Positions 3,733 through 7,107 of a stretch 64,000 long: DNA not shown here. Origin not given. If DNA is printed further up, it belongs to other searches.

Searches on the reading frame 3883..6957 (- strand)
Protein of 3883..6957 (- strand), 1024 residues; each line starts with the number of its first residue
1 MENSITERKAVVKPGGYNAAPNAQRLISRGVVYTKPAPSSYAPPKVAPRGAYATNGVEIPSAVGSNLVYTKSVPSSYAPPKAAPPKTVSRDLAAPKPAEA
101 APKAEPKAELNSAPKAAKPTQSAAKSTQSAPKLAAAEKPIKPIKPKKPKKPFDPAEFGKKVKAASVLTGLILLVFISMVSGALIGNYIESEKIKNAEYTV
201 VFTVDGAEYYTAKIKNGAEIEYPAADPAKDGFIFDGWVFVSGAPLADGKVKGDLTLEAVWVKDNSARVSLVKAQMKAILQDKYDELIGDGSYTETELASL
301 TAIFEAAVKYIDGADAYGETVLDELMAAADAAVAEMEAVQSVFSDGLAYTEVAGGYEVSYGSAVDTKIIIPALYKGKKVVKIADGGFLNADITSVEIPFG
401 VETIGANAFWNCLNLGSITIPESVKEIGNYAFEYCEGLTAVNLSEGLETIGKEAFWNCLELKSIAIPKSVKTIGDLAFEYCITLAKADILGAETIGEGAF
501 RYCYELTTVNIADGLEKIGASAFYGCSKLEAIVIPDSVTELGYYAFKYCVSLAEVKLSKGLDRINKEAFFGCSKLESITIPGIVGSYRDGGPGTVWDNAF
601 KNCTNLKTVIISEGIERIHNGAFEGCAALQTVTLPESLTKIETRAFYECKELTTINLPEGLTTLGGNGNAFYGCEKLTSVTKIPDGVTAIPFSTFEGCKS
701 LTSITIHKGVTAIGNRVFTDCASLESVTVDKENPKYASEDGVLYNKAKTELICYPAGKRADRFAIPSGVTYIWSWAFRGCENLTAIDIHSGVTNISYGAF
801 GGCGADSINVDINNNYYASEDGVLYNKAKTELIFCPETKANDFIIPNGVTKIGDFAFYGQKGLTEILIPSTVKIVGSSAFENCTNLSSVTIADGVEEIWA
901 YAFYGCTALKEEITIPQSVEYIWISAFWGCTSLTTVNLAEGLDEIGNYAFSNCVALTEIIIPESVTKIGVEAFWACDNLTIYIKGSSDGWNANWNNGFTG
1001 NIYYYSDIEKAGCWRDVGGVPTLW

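Call 63: search_protein_families(library=pfam, proteins=[window:3883-6957:-], max_evalue=0.001)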
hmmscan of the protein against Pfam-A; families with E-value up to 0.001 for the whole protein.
window:3883-6957:- (1024 aa): 4 families
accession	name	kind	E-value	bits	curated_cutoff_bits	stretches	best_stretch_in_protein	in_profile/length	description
PF13306.12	LRR_5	-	1.1e-143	471.9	27.7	7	597-724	5-126/127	BspA type Leucine rich repeat region (6 copies)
PF13855.12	LRR_8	-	7.7e-17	61.3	27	0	597-634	18-56/61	Leucine rich repeat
PF09479.16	Flg_new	-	6.5e-06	26.6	27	1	198-258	1-64/65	Listeria-Bacteroides repeat domain (List_Bact_rpt)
PF12541.14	DUF3737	-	0.00059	19.6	23.9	0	422-460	141-175/275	Protein of unknown function (DUF3737)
